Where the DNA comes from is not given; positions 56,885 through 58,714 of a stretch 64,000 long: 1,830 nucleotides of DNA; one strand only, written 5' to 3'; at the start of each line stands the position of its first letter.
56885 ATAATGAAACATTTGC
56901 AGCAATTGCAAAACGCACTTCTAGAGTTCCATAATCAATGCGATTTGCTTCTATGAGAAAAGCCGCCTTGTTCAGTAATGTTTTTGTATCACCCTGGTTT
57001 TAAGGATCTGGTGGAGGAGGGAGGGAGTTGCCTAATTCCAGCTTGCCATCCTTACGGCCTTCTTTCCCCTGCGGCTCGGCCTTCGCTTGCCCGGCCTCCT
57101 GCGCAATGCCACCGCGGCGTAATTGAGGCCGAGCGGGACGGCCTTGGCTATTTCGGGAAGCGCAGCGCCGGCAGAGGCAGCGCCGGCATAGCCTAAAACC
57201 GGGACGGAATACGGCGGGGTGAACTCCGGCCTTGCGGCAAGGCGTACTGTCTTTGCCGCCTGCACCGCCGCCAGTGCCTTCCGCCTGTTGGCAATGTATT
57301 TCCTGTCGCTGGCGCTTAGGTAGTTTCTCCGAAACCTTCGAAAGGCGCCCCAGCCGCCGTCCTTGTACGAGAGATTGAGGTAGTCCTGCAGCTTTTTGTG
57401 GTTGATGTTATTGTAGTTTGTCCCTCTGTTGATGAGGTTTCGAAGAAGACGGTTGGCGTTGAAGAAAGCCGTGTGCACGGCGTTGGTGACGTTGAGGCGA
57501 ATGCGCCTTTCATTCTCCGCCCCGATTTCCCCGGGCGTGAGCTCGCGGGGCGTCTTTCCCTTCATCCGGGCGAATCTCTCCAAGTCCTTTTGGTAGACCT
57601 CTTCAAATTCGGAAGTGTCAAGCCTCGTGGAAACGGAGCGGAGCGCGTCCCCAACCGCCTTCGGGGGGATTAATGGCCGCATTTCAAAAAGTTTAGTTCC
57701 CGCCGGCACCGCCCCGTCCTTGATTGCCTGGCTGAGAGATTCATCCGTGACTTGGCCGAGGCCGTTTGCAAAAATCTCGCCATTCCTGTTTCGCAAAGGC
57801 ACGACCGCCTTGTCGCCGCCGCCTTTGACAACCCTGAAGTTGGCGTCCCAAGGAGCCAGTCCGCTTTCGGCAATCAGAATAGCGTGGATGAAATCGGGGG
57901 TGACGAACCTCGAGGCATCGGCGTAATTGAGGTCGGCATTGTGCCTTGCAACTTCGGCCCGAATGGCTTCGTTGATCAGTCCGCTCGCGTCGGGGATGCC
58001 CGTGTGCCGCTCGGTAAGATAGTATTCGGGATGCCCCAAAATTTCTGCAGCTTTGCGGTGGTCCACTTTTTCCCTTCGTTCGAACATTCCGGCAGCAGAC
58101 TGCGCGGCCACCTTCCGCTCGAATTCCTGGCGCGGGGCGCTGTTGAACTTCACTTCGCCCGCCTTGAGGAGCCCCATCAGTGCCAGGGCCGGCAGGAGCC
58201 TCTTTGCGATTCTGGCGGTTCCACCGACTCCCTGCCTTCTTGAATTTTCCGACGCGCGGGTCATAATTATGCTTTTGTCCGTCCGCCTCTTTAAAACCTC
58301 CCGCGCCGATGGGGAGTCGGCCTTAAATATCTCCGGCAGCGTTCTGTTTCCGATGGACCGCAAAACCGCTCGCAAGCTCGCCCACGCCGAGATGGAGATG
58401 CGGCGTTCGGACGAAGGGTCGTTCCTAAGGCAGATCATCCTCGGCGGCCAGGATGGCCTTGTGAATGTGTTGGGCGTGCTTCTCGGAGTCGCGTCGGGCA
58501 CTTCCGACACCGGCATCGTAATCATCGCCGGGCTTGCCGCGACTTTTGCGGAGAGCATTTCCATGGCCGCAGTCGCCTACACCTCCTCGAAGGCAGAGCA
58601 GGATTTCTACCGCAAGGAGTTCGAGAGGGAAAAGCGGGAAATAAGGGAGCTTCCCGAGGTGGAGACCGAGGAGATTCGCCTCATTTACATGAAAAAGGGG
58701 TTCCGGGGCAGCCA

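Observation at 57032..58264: Secreted lytic-transglycosylase-like (SLT) protein in an archaeon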

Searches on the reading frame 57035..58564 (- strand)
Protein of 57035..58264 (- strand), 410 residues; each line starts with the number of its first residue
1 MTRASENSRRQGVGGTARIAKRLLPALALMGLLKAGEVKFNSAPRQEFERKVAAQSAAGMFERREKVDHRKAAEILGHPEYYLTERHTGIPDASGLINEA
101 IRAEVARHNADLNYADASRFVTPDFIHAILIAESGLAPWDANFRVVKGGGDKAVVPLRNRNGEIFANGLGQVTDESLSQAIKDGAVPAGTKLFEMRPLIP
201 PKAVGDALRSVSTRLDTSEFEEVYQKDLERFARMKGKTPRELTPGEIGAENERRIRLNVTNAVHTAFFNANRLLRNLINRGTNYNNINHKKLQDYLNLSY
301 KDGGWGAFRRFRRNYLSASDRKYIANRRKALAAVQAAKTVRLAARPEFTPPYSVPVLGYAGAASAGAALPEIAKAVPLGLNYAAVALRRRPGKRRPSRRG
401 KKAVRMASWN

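Call 4: search_protein_families(library=pfam, proteins=[window:57035-58264:-, window:57035-58564:-], max_evalue=10)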
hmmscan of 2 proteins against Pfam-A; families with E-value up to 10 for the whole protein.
window:57035-58264:- (410 aa): 2 families
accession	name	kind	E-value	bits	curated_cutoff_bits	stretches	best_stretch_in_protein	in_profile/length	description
PF20856.2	SdbC_C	-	0.1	13.3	27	1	292-332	7-45/70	SdbC, C-terminal domain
PF08890.17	Phage_TAC_5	-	0.1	13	27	1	226-298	18-94/135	Phage XkdN-like tail assembly chaperone protein, TAC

window:57035-58564:- (510 aa): 2 families
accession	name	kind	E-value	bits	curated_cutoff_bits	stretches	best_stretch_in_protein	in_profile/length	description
PF20856.2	SdbC_C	-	0.14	12.8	27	1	392-432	7-45/70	SdbC, C-terminal domain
PF08890.17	Phage_TAC_5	-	0.14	12.5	27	1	327-398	19-94/135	Phage XkdN-like tail assembly chaperone protein, TAC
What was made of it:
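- On SLT domain / GH23 family-1 lytic transglycosylases (PF01464): The window protein has no hit at E<=10 (call 4).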

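Call 6: find_homologous_proteins(query=window:57035-58264:-, max_evalue=0.001)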
Query window:57035-58264:- (410 aa): 1 proteins with E <= 0.001 among 8000 candidates.
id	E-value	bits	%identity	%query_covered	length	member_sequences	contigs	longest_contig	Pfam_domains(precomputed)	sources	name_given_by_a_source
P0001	5.8e-261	883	99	100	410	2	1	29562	-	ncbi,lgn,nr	ncbi:hypothetical protein HY995_02615 [Candidatus Micrarchaeota archaeon]|nr:hypothetical protein [C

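Call 7: search_solved_structures(query=window:57035-58264:-, max_evalue=10, show_alignments=3)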
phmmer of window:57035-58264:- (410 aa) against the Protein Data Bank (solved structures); distinct sequences matched with E-value up to 10: 4.
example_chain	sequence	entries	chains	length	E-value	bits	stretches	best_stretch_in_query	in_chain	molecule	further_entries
5h1s_Y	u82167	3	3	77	0.27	13.5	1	279-327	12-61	50S ribosomal protein L28 | protein L28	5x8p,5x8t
6eri_AX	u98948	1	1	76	0.27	13.4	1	279-327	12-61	50S ribosomal protein L28, chloroplastic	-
5mlc_Y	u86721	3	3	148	1.1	11.5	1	279-327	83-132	50S ribosomal protein L28, chloroplastic | plastid ribosomal protein bL28c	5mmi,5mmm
6oyc_A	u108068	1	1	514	2.5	10.3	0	270-302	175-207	Glycosylation Associate Protein 1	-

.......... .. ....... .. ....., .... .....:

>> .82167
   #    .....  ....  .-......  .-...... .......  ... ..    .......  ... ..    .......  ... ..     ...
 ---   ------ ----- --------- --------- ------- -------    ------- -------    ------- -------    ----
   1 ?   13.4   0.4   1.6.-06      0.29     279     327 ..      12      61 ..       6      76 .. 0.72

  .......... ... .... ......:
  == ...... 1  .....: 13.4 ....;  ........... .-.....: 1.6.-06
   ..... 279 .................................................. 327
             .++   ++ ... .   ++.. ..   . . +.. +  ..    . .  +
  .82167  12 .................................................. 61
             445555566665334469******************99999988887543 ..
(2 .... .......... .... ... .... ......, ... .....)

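Call 10: search_protein_families(library=phrogs, proteins=[window:57035-58264:-], max_evalue=10)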
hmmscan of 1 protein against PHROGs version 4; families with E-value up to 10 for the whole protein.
window:57035-58264:- (410 aa): 2 families
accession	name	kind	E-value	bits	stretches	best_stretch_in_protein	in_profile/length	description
phrog_37792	-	unknown function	0.13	13.5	1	102-118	23-39/50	-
phrog_31630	-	unknown function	0.16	13.2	1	267-297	49-77/118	-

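Call 11: search_protein_families(library=ncbifam, proteins=[window:57035-58264:-], max_evalue=10)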
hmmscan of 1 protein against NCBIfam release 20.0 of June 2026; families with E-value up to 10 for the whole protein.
window:57035-58264:- (410 aa): 1 family
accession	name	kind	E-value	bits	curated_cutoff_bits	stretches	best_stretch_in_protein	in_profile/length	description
NF007707.0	PRK10402.1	subfamily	0.053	13.1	180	1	258-334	140-217/226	transcriptional regulator YeiL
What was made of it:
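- The window protein itself has no Pfam, NCBIfam, PHROG or PDB sequence hit (calls 4, 7, 10, 11).
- Tried and rejected: Scans of the window protein against Pfam, NCBIfam, PHROGs and PDB sequences returned only noise: bL28, SdbC_C, Phage_TAC_5 and YeiL, at E of about 0.05-0.3 (calls 4, 7, 10, 11).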

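Call 14: search_protein_representatives(protein=window:57035-58264:-)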
Query: 410 residues. Proteins with E-value up to 0.001 (for the whole library): 6; up to 1e-10: 4; up to 1e-30: 1. The best 6 are listed.
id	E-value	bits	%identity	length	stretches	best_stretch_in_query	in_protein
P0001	1.8e-261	883.0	99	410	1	1-410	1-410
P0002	4.7e-27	111.5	37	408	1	83-374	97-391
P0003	1.6e-19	86.7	35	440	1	126-356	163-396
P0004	1.6e-15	73.5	37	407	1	86-312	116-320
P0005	1.4e-07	47.3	38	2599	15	173-209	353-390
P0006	7.1e-06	41.7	24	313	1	95-323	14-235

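Call 17: find_homologous_proteins(query=A1, max_evalue=0.001)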
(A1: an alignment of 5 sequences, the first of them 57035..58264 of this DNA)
Query A1 (5 sequences) (410 aa, profile of the alignment): 2 proteins with E <= 0.001 among 8000 candidates.
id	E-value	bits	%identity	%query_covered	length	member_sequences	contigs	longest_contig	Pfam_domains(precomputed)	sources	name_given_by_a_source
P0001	1.4e-147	510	99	100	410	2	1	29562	-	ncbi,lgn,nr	ncbi:hypothetical protein HY995_02615 [Candidatus Micrarchaeota archaeon]|nr:hypothetical protein [C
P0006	1.1e-103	366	23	53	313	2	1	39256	-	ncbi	-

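Call 18: search_solved_structures(query=A1, max_evalue=10, show_alignments=5)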
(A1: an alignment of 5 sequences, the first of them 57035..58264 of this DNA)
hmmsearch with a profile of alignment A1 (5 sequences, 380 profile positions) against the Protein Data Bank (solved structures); distinct sequences matched with E-value up to 10: 0.

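Call 21: find_related_loci(query=window:57035-58264:-, collection=genome_contigs, flank=8000)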
Query window:57035-58264:- (410 aa) in genome_contigs; peptide patterns used: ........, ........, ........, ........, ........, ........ (x = any residue, [..] = any of these).
108 stretches matched a pattern, but none encodes a relative of the query by tblastn (E <= 1e-3).
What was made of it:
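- Tried and rejected: No relative was found (call 21).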

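Call 22: find_encoding_contigs(protein=P0006, flank=6000, max_places=3)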
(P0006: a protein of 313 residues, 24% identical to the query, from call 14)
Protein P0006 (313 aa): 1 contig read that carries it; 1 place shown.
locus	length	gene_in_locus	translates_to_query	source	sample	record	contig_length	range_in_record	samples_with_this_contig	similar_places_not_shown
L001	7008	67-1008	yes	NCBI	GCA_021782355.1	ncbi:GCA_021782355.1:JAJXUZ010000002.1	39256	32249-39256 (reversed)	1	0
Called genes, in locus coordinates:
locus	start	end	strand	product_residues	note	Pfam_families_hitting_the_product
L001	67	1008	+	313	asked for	-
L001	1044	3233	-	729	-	PF00009:GTP_EFTU, PF22042:EF-G_D2, PF03144:GTP_EFTU_D2, PF14492:EFG_III, PF03764:EFG_IV, PF00679:EFG_C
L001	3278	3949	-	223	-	PF00177:Ribosomal_S7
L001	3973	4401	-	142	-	PF00164:Ribosom_S12_S23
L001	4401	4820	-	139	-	PF07650:KH_2, PF13083:KH_KhpA-B (faint), PF00013:KH_1 (faint), PF26594:KH_NusA_2nd (weak)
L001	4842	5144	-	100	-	PF01248:Ribosomal_L7Ae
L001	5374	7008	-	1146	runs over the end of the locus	PF04997:RNA_pol_Rpb1_1, PF00623:RNA_pol_Rpb1_2, PF04983:RNA_pol_Rpb1_3, PF05000:RNA_pol_Rpb1_4, PF04998:RNA_pol_Rpb1_5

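Call 23: find_encoding_contigs(protein=P0001, flank=6000, max_places=3)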
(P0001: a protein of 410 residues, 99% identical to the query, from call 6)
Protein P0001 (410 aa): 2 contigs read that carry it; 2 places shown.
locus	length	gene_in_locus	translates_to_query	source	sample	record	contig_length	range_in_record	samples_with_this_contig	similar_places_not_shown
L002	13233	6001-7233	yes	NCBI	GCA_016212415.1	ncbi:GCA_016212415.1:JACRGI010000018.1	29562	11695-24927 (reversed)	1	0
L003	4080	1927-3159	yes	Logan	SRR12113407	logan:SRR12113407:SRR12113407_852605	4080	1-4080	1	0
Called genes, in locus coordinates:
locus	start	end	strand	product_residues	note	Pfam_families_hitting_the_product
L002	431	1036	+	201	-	-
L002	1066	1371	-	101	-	PF00338:Ribosomal_S10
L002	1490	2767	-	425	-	PF00009:GTP_EFTU, PF14578:GTP_EFTU_D4 (weak), PF03144:GTP_EFTU_D2, PF03143:GTP_EFTU_D3, PF22594:GTP-eEF1A_C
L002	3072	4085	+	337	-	PF00491:Arginase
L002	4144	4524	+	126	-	-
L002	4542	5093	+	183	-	-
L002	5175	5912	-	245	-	PF01988:VIT1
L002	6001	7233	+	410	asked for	-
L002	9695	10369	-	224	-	PF00177:Ribosomal_S7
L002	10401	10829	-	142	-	PF00164:Ribosom_S12_S23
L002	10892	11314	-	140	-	PF00013:KH_1 (faint), PF07650:KH_2 (weak), PF13083:KH_KhpA-B (faint), PF26594:KH_NusA_2nd (weak), PF07650:KH_2 (weak)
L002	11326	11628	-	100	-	PF01248:Ribosomal_L7Ae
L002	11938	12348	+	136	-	PF01047:MarR (weak), PF04545:Sigma70_r4 (faint), PF08279:HTH_11 (weak), PF13404:HTH_AsnC-type, PF13412:HTH_24, PF00392:GntR (weak), PF09339:HTH_IclR (weak), PF01037:AsnC_trans_reg, +1 more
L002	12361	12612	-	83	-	-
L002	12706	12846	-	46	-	PF00708:Acylphosphatase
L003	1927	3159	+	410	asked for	-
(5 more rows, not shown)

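Call 27: predict_structure(alignment_id=A1)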
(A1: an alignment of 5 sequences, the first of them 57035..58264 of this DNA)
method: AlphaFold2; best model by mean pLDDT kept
length: 410 residues; sequences in the alignment: 5
mean_pLDDT: 70.7   pTM: 0.66
mean pLDDT of the five models: 70.7, 64.6, 62.5, 61.8, 61.1
residues with pLDDT >= 90: 122; 70-90: 139; 50-70: 22; < 50: 127
segments of 3 or more residues with pLDDT < 50: 1-46, 51-63, 341-397, 400-410
pLDDT, mean of each block of 10 residues (from residue 1): 35 39 44 36 47 43 65 82 83 89 93 90 92 74 75 81 67 81 91 84 82 83 89 93 91 92 93 91 80 93 92 93 92 83 39 35 35 31 33 44 44
secondary structure, 60 per line:
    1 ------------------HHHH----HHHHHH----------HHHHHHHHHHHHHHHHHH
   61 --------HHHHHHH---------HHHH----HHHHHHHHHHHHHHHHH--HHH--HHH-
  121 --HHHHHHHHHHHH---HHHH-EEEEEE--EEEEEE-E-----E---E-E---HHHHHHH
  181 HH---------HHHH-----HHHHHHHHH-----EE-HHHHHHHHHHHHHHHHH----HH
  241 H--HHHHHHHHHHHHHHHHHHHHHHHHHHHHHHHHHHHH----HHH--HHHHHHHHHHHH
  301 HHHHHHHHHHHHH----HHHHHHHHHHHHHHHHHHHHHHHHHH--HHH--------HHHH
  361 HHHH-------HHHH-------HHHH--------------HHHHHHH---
elements in order: H19-22 H27-32 H43-60 H69-75 H85-88 H93-109 H123-134 H138-141 E143-148 E151-156 H174-182 H192-195 H201-209 H218-234 H244-279 H289-313 H318-343 H357-364 H372-375 H383-386 H401-407
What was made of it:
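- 57863..57868 (-): Motif I: E133-S134, with E133 the putative catalytic acid at the C-terminal end of helix 123-134. Helix boundaries from call 27.
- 57752..57763 (-): Motif II: G168-L-G-Q171, the counterpart of the SLT motif G-L-M-Q. It follows a beta-hairpin (143-156) and opens helix 174-182. Secondary structure from call 27.
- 57035..57232 (-): Variable C-terminal linker, a short hydrophobic stretch (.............) and a polybasic tail (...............). This is a possible C-terminal membrane anchor. pLDDT is below 50 (call 27).
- On SLT domain / GH23 family-1 lytic transglycosylases (PF01464): The model has helix 123-134 ending at this pair (call 27). It follows hairpin 143-156 and precedes helix 174-182 (call 27).
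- A beta-hairpin follows, and then the GLGQ-initiated helix (call 27). The model rests on only 5 sequences (call 27).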

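Call 30: fold_search(model_id=the predicted structure, library=pdb)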
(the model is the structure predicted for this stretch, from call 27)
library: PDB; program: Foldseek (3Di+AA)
matches with E <= 10: 138; with E <= 0.001: 0
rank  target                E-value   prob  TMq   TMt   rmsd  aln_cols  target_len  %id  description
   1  3oe9_B                6.1e-01  0.08  0.11  0.10  28.4       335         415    8  Crystal structure of the chemokine CXCR4 receptor in complex with a small molecule antagonist IT1t in P1 spacegroup (released 2010-10-27)
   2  7p2l                  1.1e+00  0.06  0.10  0.10  19.7       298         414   12  thermostabilised 7TM domain of human mGlu5 receptor bound to photoswitchable ligand alloswitch-1 (released 2021-09-08)
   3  6w2v_B                1.3e+00  0.06  0.10  0.16  21.2       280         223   12  Junction 23, DHR14-DHR18 (released 2020-04-15)
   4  8wx2_A                1.4e+00  0.06  0.11  0.10  20.3       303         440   12  Cryo-EM structure of human SLC15A3 (dimer) (released 2023-12-06)
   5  6w2v_A                1.7e+00  0.07  0.10  0.17  19.1       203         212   13  Junction 23, DHR14-DHR18 (released 2020-04-15)
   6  6z3u_A                1.7e+00  0.05  0.12  0.15  21.1       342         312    9  Structure of the CAK complex form Chaetomium thermophilum (released 2020-12-09)
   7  2qb0_B                2.2e+00  0.07  0.11  0.18  22.8       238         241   12  Structure of the 2TEL crystallization module fused to T4 lysozyme with an Ala-Gly-Pro linker. (released 2008-10-14)
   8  4osj_B                2.3e+00  0.03  0.10  0.09  20.9       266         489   11  Crystal structure of TAL effector reveals the recognition between asparagine and adenine (released 2014-05-28)
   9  5cgd                  2.5e+00  0.04  0.11  0.11  19.6       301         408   13  Structure of the human class C GPCR metabotropic glutamate receptor 5 transmembrane domain in complex with the negative  (released 2015-08-12)
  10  7d5p_A                2.8e+00  0.03  0.11  0.11  19.5       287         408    7  Structure of NorC transporter in an outward-open conformation in complex with a single-chain Indian camelid antibody (released 2021-06-09)
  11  6oj3_J                3.2e+00  0.03  0.14  0.09  26.7       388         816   11  In situ structure of rotavirus VP1 RNA-dependent RNA polymerase (TLP) (released 2019-04-24)
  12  2nzt_A                3.5e+00  0.06  0.14  0.07  18.9       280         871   12  Crystal structure of human hexokinase II (released 2006-12-05)
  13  3gxk_A                3.5e+00  0.04  0.10  0.17  15.2       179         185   12  The crystal structure of g-type lysozyme from Atlantic cod (Gadus morhua L.) in complex with NAG oligomers sheds new l (released 2009-10-20)
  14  3aun_A                3.5e+00  0.04  0.14  0.21  17.9       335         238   12  Crystal structure of the rat vitamin D receptor ligand binding domain complexed with YR335 and a synthetic peptide con (released 2012-02-15)
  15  9a52_A                3.5e+00  0.03  0.14  0.14  19.5       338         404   12  Integrative model of YCSG-FABL by crosslinking MS and deep learning (released 2024-09-18)
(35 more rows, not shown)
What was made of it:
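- On Lysozyme-like superfamily (GH23 / GEWL fold): Foldseek on the PDB gives nothing below E=0.6, with g-type lysozyme at E=3.5 (call 30).
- In the PDB search, T4-lysozyme fusions and a g-type lysozyme appear among the non-significant top hits (call 30). GH23 includes chitin-active members, and goose lysozyme acts on chitin oligomers (established knowledge; the PDB hit 3gxk is a g-type lysozyme in complex with NAG oligomers, call 30).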

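Call 31: search_protein_families(library=pfam, alignment_id=A1, max_evalue=10)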
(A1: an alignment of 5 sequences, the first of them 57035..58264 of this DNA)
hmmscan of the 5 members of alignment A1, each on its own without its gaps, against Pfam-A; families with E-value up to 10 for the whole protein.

A. member 1, window:57035-58264:- (410 aa): 2 families
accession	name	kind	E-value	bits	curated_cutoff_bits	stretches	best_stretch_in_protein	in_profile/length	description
PF20856.2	SdbC_C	-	0.1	13.3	27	1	292-332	7-45/70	SdbC, C-terminal domain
PF08890.17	Phage_TAC_5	-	0.1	13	27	1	226-298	18-94/135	Phage XkdN-like tail assembly chaperone protein, TAC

B. families by the number of members that match (of 5 scanned): 4 families
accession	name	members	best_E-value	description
PF06050.19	HGD-D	1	0.0022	2-hydroxyglutaryl-CoA dehydratase, D-component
PF01464.25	SLT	1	0.014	Transglycosylase SLT domain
PF20856.2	SdbC_C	1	0.1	SdbC, C-terminal domain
PF08890.17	Phage_TAC_5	1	0.1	Phage XkdN-like tail assembly chaperone protein, TAC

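Call 32: search_protein_families(library=pfam, proteins=[P0002, P0003, P0004, P0006, P0005], max_evalue=10)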
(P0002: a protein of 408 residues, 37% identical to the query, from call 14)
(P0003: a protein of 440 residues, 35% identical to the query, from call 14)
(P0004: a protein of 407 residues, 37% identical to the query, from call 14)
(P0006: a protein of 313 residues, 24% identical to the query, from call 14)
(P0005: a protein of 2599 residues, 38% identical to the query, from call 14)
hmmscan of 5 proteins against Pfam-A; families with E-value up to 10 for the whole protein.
P0002 (408 aa): 0 families

P0003 (440 aa): 2 families
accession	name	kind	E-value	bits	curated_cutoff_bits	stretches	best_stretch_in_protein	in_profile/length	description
PF06050.19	HGD-D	-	0.0022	18.1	28.4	1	261-297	97-133/342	2-hydroxyglutaryl-CoA dehydratase, D-component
PF01464.25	SLT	-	0.014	15.4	21.3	1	157-216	11-51/117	Transglycosylase SLT domain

P0004 (407 aa): 0 families

P0006 (313 aa): 0 families

P0005 (2599 aa): 1 family
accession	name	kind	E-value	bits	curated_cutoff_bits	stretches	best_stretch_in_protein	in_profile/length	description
PF09052.15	SipA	-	2.1e-21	77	25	0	371-404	26-59/214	SipA N-terminal domain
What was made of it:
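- Only 1 of 5 members touches Pfam SLT, at 15.4 bits against a 21.3 cut-off (call 32). Four of five members give no SLT hit (calls 31, 32).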
